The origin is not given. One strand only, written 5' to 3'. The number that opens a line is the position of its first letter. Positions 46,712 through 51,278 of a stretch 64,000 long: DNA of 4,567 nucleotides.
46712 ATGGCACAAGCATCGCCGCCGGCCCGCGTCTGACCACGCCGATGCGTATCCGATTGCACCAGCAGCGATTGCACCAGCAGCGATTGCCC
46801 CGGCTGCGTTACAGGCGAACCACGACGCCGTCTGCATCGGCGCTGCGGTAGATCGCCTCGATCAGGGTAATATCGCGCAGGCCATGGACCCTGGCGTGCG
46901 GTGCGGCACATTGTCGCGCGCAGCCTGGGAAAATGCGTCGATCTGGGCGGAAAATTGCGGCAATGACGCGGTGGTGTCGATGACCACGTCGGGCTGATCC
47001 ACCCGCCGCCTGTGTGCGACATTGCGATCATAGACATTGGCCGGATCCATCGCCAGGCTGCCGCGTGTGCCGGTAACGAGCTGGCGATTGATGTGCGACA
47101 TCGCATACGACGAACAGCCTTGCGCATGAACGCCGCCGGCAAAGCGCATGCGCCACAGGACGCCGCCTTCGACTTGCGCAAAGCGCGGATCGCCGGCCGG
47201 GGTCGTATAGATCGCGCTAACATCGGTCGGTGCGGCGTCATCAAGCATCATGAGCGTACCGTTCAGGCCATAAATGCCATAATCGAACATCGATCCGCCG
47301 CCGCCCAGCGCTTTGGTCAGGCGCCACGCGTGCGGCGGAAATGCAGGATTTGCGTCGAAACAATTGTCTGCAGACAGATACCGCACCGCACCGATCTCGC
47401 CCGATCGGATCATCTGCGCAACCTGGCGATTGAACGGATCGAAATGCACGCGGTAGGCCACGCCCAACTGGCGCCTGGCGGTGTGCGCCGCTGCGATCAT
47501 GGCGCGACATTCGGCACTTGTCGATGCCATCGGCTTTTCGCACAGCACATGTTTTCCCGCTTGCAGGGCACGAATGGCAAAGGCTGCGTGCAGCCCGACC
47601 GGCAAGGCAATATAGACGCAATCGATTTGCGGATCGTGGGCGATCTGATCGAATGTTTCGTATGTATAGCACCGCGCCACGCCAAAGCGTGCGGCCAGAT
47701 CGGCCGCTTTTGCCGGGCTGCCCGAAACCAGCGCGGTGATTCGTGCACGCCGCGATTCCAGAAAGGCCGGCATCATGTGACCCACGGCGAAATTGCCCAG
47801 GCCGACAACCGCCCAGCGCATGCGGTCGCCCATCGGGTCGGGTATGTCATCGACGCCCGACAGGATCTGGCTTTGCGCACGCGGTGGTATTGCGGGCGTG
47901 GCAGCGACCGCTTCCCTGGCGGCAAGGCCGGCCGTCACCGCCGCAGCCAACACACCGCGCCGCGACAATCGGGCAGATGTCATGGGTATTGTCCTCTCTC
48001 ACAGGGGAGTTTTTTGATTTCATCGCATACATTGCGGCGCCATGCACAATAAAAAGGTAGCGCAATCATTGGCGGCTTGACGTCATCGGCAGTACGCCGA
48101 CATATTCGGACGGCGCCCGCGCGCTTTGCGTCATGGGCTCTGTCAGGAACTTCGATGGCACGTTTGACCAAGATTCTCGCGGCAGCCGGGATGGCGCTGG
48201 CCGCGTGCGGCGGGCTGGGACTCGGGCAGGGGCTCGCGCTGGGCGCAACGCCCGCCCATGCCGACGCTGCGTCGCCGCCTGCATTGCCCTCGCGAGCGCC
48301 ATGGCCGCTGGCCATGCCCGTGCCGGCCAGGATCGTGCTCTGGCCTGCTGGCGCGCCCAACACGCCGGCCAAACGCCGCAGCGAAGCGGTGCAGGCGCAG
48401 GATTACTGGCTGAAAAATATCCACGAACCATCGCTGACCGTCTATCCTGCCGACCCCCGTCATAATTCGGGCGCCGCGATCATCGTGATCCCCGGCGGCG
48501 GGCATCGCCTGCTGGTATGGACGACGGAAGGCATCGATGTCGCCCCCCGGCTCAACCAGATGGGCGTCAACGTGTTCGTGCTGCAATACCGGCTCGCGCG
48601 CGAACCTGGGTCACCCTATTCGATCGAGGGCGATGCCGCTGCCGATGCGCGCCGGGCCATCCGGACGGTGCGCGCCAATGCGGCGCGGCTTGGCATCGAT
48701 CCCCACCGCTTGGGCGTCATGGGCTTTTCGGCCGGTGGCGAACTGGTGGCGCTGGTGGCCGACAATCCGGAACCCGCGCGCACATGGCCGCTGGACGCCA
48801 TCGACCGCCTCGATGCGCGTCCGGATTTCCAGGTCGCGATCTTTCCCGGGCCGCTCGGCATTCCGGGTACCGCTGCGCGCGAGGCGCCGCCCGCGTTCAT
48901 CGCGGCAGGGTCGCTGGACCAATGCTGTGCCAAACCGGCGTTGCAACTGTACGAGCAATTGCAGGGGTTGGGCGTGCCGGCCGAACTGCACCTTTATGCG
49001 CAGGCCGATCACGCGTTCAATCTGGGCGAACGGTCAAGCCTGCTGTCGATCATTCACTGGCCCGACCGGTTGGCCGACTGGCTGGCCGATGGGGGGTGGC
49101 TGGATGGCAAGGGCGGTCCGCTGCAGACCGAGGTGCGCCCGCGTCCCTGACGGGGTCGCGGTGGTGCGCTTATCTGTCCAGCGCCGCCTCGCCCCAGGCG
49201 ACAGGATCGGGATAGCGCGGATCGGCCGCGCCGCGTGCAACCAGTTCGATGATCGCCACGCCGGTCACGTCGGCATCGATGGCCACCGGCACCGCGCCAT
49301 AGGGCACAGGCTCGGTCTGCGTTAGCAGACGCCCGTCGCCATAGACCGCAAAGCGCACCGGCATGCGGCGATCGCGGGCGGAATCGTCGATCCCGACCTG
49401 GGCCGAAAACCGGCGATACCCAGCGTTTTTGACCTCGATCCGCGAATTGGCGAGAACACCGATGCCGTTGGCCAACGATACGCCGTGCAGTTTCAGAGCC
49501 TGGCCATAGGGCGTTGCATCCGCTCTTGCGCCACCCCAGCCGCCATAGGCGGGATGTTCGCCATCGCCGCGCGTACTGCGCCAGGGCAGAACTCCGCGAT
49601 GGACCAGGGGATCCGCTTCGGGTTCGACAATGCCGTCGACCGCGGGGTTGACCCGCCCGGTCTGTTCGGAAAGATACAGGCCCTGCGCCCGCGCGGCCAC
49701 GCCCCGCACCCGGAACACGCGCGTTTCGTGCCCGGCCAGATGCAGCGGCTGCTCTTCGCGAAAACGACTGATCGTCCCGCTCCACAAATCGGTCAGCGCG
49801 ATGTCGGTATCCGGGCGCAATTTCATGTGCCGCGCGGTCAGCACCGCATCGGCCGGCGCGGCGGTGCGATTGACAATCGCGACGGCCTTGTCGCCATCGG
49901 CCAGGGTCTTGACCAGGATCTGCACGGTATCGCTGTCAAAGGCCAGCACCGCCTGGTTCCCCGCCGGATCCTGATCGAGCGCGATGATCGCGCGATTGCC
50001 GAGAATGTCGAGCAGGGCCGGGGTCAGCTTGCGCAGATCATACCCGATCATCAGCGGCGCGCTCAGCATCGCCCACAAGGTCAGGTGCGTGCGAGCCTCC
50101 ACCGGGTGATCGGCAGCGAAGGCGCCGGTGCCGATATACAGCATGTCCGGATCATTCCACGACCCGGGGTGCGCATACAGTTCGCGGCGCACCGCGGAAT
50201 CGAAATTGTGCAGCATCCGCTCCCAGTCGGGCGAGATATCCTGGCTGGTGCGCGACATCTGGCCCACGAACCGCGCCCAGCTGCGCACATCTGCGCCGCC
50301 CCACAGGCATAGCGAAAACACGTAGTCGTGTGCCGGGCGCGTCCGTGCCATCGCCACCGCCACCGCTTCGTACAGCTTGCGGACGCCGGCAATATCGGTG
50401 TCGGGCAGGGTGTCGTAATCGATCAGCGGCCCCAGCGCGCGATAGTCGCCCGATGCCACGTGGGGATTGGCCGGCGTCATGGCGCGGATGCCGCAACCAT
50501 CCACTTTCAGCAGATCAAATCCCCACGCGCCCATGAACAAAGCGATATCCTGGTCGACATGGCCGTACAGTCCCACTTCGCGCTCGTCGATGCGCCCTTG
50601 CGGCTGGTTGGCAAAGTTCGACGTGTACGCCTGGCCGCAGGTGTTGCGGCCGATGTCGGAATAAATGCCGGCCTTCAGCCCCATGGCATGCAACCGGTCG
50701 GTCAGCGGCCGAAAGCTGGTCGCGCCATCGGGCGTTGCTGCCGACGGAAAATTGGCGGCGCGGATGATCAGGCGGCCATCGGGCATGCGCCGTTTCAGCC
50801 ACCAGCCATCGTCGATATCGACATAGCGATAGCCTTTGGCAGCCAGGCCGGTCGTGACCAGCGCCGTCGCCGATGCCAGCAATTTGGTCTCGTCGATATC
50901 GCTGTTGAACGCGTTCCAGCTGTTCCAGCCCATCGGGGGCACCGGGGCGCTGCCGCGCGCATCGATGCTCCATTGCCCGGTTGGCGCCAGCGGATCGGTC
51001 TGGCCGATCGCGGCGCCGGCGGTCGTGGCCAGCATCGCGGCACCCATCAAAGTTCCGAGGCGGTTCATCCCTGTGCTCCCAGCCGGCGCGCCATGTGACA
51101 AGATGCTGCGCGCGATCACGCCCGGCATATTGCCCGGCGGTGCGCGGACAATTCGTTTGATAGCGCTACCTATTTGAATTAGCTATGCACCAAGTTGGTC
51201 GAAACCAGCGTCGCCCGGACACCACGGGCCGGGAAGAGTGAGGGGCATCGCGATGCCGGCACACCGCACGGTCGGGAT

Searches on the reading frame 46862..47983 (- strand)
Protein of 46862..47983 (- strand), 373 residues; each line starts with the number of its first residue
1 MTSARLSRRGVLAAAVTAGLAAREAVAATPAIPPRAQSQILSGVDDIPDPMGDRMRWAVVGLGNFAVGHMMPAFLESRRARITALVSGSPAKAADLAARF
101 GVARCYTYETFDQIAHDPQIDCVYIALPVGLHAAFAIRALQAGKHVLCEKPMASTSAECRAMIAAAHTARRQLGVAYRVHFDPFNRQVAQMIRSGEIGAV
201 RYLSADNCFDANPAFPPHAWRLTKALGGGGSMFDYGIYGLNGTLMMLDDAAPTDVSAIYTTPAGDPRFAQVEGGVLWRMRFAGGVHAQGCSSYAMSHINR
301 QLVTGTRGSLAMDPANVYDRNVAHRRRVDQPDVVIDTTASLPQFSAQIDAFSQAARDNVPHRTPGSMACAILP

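Call 61: search_protein_families(library=pfam, proteins=[window:46862-47983:-], max_evalue=0.0001)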
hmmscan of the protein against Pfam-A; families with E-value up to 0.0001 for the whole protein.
window:46862-47983:- (373 aa): 3 families
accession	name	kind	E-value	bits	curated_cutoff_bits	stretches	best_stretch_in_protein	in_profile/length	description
PF01408.29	GFO_IDH_MocA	-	3e-29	102.6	24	1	55-177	1-120/120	Oxidoreductase family, NAD-binding Rossmann fold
PF22725.1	GFO_IDH_MocA_C3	-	7.6e-19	68.4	27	1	186-310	2-123/124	GFO/IDH/MocA C-terminal domain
PF02894.22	GFO_IDH_MocA_C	-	5e-07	30.2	22.9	1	190-324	2-141/218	Oxidoreductase family, C-terminal alpha/beta domain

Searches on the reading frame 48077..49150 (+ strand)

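Call 59: search_protein_families(library=pfam, proteins=[window:48077-49150:+], max_evalue=0.00001)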
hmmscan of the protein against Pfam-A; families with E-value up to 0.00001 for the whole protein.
window:48077-49150:+ (357 aa): 4 families
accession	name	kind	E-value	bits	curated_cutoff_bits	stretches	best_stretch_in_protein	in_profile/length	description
PF07859.19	Abhydrolase_3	-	1.8e-13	51.2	25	1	160-257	26-108/210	alpha/beta hydrolase fold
PF20434.5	BD-FAE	-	1.4e-11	44.8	26.8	1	124-228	5-107/215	BD-FAE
PF00326.27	Peptidase_S9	-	1.3e-07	31.8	22.6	0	269-336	143-206/213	Prolyl oligopeptidase family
PF01738.24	DLH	-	1.4e-07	31.8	21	1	197-319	84-193/217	Dienelactone hydrolase family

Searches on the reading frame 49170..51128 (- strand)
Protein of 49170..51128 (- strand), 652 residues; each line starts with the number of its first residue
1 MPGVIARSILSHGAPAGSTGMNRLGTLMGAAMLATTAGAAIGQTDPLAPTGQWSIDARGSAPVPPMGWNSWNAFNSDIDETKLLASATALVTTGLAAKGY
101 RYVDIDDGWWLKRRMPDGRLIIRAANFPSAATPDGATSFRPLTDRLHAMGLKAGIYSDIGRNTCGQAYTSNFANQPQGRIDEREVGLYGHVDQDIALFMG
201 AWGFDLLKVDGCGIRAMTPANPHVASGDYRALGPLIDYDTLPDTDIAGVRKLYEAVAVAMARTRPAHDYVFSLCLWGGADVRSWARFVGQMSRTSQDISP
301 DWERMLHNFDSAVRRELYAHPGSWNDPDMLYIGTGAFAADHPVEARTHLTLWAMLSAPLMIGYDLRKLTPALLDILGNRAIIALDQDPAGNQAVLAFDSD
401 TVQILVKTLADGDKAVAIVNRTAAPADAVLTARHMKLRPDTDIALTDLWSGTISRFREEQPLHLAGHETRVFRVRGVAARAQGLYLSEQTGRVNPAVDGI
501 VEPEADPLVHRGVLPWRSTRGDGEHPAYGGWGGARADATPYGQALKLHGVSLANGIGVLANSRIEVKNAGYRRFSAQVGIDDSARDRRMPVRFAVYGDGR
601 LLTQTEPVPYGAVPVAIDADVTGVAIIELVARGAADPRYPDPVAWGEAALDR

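Call 59: search_protein_families(library=pfam, proteins=[window:49170-51128:-], max_evalue=0.00001)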
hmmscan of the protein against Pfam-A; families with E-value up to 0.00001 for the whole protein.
window:49170-51128:- (652 aa): 3 families
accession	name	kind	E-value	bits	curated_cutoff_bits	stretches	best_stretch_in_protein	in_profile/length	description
PF16499.11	Melibiase_2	-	3.9e-33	115.4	23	2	64-215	2-137/284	Alpha galactosidase A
PF08305.17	NPCBM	-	1.5e-22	80.5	23.9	1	529-650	15-136/137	NPCBM/NEW2 domain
PF17801.7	Melibiase_C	-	9.8e-10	38.8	22.9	1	400-474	2-71/71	Alpha galactosidase C-terminal beta sandwich domain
